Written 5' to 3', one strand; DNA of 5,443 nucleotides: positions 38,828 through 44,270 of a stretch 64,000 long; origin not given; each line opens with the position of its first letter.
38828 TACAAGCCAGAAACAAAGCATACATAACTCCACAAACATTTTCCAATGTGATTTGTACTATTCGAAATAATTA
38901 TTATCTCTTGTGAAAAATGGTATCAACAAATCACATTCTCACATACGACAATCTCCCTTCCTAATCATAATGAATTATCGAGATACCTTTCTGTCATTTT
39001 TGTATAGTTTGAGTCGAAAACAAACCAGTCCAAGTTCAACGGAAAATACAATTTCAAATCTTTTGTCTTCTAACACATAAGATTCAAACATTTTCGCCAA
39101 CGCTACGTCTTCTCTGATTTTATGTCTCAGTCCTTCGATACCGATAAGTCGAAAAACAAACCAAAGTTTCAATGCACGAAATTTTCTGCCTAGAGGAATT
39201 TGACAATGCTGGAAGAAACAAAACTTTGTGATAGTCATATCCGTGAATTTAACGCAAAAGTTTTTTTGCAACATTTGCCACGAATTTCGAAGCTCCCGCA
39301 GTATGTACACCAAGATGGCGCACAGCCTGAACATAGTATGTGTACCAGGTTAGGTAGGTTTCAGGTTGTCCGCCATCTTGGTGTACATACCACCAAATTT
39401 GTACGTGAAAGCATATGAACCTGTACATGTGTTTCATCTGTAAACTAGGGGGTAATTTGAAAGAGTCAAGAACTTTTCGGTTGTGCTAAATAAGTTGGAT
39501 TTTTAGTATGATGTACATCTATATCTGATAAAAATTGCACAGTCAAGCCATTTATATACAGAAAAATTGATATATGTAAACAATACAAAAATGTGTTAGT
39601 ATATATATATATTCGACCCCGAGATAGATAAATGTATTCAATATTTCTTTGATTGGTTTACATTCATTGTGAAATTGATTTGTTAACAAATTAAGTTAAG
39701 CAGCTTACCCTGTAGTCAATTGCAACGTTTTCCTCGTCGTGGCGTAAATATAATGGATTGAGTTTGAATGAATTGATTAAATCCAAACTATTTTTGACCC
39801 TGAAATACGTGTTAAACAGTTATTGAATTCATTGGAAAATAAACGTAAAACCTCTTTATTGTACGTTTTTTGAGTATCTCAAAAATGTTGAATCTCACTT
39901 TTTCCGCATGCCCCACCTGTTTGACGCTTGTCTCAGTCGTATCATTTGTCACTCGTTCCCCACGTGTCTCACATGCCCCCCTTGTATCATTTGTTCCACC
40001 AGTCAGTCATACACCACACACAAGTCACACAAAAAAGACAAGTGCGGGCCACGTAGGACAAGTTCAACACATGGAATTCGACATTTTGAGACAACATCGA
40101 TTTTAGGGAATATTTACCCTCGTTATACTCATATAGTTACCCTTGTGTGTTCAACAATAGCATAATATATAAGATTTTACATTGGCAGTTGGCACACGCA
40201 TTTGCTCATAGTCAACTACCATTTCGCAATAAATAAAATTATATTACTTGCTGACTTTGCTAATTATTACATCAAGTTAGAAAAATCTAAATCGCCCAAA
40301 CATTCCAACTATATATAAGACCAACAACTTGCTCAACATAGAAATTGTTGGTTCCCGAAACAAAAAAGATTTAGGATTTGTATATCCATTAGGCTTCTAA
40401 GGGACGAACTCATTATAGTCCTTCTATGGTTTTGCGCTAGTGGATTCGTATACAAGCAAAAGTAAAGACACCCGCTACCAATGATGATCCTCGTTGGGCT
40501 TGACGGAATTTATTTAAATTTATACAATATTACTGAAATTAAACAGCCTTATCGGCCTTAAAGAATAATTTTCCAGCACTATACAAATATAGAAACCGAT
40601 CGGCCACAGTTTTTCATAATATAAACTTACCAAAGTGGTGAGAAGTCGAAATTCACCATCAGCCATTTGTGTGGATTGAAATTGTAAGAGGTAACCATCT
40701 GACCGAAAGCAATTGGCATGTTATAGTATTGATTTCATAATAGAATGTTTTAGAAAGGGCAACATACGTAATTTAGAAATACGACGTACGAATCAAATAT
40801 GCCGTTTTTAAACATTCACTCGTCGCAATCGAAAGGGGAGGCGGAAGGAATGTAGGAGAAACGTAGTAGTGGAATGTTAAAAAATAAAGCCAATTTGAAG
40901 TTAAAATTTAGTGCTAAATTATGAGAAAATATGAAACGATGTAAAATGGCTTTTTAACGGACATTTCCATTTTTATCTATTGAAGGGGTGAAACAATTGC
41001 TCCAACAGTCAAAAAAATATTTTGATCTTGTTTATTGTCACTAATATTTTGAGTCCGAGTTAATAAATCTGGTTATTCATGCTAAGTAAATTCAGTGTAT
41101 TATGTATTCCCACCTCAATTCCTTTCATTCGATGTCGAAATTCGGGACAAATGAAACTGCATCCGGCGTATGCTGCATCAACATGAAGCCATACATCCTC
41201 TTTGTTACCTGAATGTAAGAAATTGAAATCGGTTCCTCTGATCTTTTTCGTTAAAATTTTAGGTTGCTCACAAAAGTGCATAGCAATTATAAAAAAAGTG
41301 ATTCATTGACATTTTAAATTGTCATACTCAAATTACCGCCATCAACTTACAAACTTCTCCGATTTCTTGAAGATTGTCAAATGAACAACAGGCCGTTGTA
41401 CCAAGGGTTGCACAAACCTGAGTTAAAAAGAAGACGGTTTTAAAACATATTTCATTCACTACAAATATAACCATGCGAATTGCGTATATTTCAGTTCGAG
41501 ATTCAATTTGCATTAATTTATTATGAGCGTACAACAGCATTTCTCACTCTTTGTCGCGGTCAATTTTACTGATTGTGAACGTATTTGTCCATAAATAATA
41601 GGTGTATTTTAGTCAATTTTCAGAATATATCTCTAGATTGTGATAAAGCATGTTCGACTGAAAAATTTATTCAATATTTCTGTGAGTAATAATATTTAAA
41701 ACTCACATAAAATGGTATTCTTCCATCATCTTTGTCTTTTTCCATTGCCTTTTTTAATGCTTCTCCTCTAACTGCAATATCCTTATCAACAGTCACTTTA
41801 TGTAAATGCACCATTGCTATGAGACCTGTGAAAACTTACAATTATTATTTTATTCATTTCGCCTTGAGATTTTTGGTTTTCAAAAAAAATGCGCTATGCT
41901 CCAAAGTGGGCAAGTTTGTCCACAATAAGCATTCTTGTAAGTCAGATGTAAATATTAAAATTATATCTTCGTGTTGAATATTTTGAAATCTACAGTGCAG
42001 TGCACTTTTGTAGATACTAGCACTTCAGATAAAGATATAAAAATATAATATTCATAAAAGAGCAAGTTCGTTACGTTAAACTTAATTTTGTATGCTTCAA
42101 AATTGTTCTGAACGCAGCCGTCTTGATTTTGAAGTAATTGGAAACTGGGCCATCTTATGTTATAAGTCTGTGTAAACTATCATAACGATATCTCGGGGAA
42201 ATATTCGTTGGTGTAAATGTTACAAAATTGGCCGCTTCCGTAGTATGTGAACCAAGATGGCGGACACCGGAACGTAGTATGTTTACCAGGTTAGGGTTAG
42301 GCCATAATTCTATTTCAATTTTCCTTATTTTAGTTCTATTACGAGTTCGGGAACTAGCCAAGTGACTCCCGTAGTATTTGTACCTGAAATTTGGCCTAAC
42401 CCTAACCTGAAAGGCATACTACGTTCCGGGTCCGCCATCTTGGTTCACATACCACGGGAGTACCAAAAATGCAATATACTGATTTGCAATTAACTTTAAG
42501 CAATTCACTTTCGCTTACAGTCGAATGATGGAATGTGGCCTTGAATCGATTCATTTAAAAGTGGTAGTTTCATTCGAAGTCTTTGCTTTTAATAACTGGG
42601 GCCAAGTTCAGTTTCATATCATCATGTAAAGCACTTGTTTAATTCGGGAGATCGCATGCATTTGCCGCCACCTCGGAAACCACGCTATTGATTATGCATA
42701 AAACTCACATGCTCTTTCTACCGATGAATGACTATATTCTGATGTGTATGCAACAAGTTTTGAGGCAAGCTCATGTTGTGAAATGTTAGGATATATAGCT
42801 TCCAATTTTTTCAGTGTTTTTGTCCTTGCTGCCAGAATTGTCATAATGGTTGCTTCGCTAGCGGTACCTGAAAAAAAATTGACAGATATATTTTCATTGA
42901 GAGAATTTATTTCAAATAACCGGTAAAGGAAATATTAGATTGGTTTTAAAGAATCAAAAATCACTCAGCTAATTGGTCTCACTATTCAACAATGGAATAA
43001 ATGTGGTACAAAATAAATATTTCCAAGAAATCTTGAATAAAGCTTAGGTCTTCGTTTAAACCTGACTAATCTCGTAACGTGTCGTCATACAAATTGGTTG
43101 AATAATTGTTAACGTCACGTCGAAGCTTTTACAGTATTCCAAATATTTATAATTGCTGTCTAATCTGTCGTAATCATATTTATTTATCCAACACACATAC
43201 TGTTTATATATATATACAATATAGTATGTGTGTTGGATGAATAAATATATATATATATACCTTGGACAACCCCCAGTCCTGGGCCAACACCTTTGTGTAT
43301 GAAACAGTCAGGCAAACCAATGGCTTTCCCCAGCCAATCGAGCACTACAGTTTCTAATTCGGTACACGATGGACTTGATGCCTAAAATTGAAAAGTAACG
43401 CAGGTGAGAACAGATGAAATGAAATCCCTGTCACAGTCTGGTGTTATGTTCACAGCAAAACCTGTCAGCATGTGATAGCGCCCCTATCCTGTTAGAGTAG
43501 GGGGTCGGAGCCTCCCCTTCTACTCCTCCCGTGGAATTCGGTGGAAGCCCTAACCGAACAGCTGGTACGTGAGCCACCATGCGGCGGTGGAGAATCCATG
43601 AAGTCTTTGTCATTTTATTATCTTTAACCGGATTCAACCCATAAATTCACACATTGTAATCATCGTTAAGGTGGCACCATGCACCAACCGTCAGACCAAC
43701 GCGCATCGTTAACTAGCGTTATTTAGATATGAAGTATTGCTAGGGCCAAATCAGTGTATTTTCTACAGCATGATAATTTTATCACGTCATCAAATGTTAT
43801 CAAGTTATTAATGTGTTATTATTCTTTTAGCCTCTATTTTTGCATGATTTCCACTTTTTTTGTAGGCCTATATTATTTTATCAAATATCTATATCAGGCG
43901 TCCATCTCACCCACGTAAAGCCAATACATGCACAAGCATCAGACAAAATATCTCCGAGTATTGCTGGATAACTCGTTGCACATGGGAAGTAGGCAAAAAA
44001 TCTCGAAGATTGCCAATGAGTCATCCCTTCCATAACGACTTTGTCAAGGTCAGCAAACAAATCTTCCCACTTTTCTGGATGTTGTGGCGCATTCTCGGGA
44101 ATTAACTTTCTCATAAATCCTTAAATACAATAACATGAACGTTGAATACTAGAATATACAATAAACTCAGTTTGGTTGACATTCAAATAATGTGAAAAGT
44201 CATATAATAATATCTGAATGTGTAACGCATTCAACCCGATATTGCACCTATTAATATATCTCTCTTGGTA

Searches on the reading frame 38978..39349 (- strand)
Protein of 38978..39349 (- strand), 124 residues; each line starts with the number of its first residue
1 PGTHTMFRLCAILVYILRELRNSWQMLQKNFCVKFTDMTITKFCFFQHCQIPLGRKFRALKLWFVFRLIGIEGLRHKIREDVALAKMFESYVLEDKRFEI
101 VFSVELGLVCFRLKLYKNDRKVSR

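Call 54: search_protein_families(library=pfam, max_evalue=0.01, proteins=[window:38978-39349:-])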
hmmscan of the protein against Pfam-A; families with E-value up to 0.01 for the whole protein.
window:38978-39349:- (124 aa): 1 family
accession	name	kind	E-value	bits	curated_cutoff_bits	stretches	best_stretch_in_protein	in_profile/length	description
PF00282.25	Pyridoxal_deC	-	1.7e-20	73.5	27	1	45-114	306-375/375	Pyridoxal-dependent decarboxylase conserved domain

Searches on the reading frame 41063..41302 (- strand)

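Call 54: search_protein_families(library=pfam, max_evalue=0.01, proteins=[window:41063-41302:-])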
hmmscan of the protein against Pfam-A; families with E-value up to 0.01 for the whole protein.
window:41063-41302:- (80 aa): 1 family
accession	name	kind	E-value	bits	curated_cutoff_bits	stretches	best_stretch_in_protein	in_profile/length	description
PF00282.25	Pyridoxal_deC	-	5.7e-13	48.8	27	1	33-64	225-256/375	Pyridoxal-dependent decarboxylase conserved domain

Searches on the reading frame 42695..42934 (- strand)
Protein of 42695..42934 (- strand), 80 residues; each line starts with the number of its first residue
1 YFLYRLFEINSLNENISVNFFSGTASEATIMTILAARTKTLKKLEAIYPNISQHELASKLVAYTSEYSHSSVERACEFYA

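Call 54: search_protein_families(library=pfam, max_evalue=0.01, proteins=[window:42695-42934:-])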
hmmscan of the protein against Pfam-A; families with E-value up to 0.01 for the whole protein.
window:42695-42934:- (80 aa): 1 family
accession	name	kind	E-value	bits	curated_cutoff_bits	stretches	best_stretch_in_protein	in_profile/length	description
PF00282.25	Pyridoxal_deC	-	6.6e-13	48.6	27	1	17-77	103-163/375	Pyridoxal-dependent decarboxylase conserved domain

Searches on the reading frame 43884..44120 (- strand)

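Call 54: search_protein_families(library=pfam, max_evalue=0.01, proteins=[window:43884-44120:-])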
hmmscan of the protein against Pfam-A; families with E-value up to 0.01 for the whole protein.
window:43884-44120:- (79 aa): 1 family
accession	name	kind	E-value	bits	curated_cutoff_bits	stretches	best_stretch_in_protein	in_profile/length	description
PF00282.25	Pyridoxal_deC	-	7.6e-20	71.4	27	1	3-71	4-72/375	Pyridoxal-dependent decarboxylase conserved domain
